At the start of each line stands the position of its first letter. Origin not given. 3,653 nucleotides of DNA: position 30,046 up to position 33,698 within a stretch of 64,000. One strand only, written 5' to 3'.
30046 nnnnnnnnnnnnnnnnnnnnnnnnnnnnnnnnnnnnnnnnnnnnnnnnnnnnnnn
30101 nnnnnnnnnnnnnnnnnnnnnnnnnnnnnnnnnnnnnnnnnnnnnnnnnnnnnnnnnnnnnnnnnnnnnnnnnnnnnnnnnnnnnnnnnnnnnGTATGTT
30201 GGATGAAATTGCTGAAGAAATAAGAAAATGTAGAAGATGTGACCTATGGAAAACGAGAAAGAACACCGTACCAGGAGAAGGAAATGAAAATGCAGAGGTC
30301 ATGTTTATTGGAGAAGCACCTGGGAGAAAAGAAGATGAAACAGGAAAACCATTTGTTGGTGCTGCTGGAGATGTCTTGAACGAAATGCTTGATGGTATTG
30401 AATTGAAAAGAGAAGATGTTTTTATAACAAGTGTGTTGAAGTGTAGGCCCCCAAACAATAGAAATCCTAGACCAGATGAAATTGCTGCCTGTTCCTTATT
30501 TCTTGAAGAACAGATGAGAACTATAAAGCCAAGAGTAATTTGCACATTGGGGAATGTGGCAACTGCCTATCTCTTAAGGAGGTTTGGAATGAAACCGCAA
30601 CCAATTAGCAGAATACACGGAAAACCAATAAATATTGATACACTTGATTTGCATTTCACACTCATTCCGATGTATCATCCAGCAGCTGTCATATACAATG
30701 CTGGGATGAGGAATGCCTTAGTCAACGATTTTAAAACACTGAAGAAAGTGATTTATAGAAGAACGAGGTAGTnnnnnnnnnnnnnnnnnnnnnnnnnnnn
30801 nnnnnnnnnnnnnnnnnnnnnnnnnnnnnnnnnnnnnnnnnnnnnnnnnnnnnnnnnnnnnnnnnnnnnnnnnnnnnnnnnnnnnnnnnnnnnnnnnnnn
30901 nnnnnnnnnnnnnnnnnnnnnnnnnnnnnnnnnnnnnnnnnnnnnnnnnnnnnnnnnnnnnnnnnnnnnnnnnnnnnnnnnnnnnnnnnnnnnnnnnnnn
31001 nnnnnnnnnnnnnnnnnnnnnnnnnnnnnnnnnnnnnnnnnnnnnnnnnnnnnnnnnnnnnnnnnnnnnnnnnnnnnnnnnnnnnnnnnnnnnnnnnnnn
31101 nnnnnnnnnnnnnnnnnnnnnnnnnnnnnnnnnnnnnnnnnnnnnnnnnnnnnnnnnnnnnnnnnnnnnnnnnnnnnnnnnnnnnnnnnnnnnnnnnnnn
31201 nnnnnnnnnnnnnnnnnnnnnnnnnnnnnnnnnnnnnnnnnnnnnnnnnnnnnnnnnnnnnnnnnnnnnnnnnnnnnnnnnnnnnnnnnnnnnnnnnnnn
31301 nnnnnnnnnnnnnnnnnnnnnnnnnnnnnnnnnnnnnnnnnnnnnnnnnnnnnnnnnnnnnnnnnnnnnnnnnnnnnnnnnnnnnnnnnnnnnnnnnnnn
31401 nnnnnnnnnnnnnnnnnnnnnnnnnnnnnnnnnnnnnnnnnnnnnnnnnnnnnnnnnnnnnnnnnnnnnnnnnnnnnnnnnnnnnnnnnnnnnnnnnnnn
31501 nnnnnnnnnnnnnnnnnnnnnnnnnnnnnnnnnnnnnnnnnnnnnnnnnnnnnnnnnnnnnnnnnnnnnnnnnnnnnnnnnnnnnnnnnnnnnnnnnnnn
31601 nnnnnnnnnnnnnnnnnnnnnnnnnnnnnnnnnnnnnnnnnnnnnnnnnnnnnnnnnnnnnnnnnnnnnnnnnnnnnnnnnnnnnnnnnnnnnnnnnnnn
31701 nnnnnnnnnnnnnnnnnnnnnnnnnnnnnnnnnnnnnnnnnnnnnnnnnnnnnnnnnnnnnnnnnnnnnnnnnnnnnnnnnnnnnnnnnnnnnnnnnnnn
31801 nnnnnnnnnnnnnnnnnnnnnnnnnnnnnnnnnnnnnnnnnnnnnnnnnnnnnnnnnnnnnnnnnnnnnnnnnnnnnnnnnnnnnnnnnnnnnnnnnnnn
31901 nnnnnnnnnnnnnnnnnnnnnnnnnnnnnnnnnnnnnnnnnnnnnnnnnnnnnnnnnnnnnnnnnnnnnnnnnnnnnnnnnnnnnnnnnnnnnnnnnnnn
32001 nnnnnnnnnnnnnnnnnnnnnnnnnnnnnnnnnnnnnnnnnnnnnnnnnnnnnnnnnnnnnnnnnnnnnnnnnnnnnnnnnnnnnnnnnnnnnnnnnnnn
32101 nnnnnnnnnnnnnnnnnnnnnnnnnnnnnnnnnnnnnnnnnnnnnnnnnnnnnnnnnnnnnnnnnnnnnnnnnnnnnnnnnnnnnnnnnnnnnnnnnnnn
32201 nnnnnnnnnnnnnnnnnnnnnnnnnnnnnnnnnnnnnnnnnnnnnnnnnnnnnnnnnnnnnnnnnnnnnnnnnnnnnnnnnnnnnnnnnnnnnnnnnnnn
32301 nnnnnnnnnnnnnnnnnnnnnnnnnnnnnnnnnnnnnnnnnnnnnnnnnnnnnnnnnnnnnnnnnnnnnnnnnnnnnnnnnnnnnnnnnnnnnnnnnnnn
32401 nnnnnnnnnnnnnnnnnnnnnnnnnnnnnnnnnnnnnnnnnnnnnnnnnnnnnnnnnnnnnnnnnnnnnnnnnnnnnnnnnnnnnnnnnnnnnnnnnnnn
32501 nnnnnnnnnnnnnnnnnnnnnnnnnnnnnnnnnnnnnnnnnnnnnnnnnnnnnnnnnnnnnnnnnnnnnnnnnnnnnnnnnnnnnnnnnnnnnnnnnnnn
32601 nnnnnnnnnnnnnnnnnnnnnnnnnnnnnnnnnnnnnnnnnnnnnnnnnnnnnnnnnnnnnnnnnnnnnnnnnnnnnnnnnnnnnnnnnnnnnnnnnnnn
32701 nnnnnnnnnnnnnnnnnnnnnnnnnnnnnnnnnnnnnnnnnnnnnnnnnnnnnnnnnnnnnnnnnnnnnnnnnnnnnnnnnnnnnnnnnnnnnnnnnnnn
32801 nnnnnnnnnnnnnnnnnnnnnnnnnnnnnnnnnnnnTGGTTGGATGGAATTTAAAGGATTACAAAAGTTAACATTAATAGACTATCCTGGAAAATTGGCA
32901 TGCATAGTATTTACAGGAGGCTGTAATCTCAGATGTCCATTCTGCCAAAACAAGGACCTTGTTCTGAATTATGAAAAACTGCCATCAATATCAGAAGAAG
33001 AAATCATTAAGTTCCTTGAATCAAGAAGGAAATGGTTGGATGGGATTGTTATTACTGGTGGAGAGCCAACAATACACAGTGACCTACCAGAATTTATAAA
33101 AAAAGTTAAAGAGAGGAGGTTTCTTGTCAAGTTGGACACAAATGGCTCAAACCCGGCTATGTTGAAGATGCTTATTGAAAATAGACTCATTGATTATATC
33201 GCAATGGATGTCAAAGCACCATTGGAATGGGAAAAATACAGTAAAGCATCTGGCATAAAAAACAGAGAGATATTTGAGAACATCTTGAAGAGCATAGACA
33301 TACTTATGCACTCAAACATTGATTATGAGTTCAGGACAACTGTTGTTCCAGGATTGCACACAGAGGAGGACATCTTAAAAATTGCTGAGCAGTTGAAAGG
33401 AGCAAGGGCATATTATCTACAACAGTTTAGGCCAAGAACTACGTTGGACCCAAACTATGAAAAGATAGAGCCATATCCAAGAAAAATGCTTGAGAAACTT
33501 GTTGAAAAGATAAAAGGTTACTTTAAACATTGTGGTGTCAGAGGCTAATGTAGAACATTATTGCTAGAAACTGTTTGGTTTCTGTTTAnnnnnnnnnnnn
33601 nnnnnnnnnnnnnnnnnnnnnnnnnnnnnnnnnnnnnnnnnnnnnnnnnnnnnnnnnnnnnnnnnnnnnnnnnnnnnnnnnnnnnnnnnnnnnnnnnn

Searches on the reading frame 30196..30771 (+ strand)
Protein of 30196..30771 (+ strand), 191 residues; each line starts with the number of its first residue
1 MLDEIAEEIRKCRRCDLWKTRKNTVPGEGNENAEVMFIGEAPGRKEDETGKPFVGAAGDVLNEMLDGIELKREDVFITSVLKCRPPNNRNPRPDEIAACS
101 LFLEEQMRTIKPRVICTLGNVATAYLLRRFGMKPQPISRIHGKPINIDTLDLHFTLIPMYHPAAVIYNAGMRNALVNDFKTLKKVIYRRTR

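Call 63: search_protein_families(library=pfam, proteins=[window:30196-30771:+], max_evalue=0.0001)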
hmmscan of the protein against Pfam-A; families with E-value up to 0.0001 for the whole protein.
window:30196-30771:+ (191 aa): 1 family
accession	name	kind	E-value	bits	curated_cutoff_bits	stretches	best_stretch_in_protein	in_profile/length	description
PF03167.25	UDG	-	1.4e-37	129.4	24.3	1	26-174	1-135/141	Uracil DNA glycosylase superfamily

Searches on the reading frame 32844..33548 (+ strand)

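Call 63: search_protein_families(library=pfam, proteins=[window:32844-33548:+], max_evalue=0.0001)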
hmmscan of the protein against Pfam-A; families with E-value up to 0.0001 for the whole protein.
window:32844-33548:+ (234 aa): 2 families
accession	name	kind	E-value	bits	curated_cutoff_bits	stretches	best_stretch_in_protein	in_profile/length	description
PF04055.27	Radical_SAM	-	5.2e-23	82.5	29.5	1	21-183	1-165/166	Radical SAM superfamily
PF13353.11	Fer4_12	-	2.4e-09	38.1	22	1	19-134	7-124/137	4Fe-4S single cluster domain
